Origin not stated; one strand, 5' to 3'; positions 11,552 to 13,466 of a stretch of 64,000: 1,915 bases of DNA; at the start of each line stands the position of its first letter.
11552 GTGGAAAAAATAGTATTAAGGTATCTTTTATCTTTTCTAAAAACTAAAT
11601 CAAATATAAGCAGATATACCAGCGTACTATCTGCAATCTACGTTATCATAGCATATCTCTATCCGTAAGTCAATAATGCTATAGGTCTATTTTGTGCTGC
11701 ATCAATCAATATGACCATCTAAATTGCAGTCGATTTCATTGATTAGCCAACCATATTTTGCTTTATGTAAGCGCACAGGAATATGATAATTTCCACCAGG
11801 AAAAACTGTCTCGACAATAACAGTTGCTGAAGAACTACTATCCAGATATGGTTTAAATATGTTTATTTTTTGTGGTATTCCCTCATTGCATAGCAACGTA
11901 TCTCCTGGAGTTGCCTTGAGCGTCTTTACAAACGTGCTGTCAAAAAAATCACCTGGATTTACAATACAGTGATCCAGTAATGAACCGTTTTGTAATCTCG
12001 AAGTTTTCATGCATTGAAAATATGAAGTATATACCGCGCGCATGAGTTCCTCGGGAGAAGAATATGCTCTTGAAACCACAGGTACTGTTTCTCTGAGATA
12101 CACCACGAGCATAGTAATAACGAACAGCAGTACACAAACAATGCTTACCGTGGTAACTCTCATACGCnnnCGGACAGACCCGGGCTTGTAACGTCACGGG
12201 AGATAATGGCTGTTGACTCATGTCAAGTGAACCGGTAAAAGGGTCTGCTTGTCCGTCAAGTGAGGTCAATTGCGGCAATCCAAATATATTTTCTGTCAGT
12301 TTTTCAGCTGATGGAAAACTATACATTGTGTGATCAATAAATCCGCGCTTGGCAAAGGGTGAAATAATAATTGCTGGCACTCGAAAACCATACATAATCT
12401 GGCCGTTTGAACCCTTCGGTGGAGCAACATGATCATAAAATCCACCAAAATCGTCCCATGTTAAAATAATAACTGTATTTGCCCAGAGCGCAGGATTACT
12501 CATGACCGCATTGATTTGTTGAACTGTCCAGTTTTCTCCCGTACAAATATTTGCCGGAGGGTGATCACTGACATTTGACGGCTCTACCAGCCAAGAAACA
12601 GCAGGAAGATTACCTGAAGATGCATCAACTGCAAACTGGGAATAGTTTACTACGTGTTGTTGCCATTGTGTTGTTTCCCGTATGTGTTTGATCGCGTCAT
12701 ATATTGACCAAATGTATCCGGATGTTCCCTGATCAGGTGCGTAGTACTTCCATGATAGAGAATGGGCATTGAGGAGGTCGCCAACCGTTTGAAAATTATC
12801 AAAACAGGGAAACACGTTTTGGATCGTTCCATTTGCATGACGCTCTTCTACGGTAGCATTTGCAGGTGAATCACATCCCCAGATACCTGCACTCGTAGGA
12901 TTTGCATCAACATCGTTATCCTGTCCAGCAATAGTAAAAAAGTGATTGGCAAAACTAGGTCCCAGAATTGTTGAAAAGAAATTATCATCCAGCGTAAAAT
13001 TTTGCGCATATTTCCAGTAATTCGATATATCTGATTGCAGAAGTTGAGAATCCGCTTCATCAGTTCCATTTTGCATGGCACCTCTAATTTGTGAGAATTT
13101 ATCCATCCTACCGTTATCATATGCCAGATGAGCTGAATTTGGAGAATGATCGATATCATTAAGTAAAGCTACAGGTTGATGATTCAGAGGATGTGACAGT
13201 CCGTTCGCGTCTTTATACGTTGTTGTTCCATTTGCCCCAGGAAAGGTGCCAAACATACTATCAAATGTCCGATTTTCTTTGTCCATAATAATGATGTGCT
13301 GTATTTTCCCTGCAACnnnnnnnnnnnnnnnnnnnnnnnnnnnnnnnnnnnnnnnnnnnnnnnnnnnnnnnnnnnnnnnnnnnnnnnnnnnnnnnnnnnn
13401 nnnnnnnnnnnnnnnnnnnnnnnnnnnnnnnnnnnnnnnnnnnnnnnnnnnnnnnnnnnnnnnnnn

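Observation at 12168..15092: Giant secreted chimera: GH5-like glycosidase + dockerin-type repeats + PLC/AcpA-family phosphoesterase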

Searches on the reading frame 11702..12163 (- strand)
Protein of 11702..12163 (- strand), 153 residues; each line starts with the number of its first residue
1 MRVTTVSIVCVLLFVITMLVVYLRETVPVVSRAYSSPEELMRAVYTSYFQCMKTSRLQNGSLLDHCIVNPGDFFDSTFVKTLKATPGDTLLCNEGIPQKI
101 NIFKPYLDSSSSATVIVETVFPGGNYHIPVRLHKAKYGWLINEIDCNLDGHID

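Call 3: search_protein_families(library=pfam, proteins=[window:11702-12163:-], max_evalue=1)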
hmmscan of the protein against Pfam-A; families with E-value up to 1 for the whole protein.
window:11702-12163:- (153 aa): 2 families
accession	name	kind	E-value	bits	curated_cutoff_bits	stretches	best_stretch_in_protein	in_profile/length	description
PF10502.14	Peptidase_S26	-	0.14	12.5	22.9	1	8-94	9-89/168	Signal peptidase, peptidase S26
PF13061.11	DUF3923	-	0.25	11.9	25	1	5-26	6-27/65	Protein of unknown function (DUF3923)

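Call 4: search_protein_families(library=ncbifam, proteins=[window:11702-12163:-], max_evalue=1)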
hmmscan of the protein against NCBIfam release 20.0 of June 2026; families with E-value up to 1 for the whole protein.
window:11702-12163:- (153 aa): 1 family
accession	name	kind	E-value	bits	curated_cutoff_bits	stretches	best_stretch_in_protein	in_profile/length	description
NF001544.0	PRK00373.1-3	equivalog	0.14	12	253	1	18-56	38-76/216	V-type ATP synthase subunit D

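Call 66: search_protein_families(library=pfam, proteins=[window:11702-12163:-], max_evalue=0.1)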
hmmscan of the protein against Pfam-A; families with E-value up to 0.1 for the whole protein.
window:11702-12163:- (153 aa): 0 families

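Call 69: find_related_loci(query=window:11702-12163:-, collection=metagenome_contigs, flank=5000)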
Query window:11702-12163:- (153 aa) in metagenome_contigs; peptide patterns used: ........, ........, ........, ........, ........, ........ (x = any residue, [..] = any of these).
221 stretches matched a pattern, but none encodes a relative of the query by tblastn (E <= 1e-3).

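Call 70: search_solved_structures(query=window:11702-12163:-, max_evalue=10)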
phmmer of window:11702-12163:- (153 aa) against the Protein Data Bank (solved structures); distinct sequences matched with E-value up to 10: 3.
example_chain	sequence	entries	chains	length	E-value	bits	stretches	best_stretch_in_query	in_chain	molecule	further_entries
8di1_A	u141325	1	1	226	0.36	14.2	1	63-122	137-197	KDPG and KHG aldolase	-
7x3k_B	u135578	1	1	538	0.44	13.9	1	70-148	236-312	Ribosome-associated complex subunit SSZ1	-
5mtn_B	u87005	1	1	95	0.69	13.3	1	111-147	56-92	Monobody Mb(Lck_1)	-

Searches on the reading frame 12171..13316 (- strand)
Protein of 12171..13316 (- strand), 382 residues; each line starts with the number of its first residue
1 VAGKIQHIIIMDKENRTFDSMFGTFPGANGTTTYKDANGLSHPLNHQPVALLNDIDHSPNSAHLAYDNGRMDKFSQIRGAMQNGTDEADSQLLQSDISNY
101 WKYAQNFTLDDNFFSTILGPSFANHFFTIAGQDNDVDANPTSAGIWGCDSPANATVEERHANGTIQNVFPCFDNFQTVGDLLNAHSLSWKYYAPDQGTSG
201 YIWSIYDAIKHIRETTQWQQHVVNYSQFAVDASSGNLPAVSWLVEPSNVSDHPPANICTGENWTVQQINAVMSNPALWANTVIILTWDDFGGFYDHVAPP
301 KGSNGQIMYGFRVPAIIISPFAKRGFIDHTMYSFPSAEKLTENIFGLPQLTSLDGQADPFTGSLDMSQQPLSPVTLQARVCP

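Call 14: find_homologous_proteins(query=window:12171-13316:-, max_evalue=1e-10)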
Query seq(382 aa) (382 aa): 7063 proteins with E <= 1e-10 among 8000 candidates; the best 120 are listed.
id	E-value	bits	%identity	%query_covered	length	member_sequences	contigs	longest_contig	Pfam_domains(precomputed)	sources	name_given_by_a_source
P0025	1.1e-184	632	72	99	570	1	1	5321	PF04185.20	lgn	-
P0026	2.4e-184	631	72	99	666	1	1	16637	PF00404.25,PF04185.20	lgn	-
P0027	8.4e-174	596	67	99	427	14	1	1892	PF04185.20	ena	-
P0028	1.1e-173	596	68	100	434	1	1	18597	PF04185.20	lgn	-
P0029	2.2e-173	595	67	99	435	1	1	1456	PF04185.20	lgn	-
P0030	4.4e-172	590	67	100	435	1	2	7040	PF04185.20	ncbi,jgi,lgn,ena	-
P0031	5.5e-172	590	67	99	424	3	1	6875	PF04185.20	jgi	jgi:phospholipase C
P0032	1.0e-168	579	67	99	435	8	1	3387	PF04185.20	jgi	jgi:phospholipase C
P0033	6.6e-167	573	66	99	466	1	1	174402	PF04185.20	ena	-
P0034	4.2e-164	564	64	99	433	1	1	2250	PF04185.20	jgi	jgi:phospholipase C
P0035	6.5e-162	557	63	99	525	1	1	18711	PF04185.20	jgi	jgi:phospholipase C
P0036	8.9e-162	556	62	99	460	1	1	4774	PF04185.20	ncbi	-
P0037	1.7e-161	556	64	100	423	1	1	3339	PF04185.20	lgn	-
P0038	1.9e-159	549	61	99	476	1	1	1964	PF04185.20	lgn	-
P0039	2.4e-159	548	65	95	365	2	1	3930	PF04185.20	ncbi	-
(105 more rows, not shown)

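Call 36: find_encoding_contigs(protein=P0026, flank=8000, max_places=3)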
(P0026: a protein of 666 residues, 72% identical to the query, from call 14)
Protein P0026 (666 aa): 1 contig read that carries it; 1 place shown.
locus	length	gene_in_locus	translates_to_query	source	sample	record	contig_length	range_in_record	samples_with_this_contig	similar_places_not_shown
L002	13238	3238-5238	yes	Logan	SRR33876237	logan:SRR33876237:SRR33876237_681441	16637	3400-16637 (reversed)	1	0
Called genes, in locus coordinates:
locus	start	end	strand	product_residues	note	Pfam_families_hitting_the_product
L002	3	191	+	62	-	?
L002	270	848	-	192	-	PF07099:DUF1361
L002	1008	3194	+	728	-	PF01011:PQQ, PF13360:PQQ_2 (weak), PF13570:Beta-prop_ACSF4 (weak)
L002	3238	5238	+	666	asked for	PF04185:Phosphoesterase, PF00404:Dockerin_1 (weak)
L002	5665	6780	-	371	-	PF00004:AAA, PF07728:AAA_5, PF22667:Lon_lid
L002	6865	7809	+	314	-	PF13489:Methyltransf_23 (weak), PF13649:Methyltransf_25, PF13847:Methyltransf_31, PF08241:Methyltransf_11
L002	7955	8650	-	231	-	PF01569:PAP2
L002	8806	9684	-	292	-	PF00483:NTP_transferase, PF12804:NTP_transf_3 (weak)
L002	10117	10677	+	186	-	PF02357:NusG, PF00467:KOW (weak)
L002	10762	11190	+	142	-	PF03946:Ribosomal_L11_N, PF00298:Ribosomal_L11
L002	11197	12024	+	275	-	PF00687:Ribosomal_L1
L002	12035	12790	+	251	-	PF03372:Exo_endo_phos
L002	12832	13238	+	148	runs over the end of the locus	-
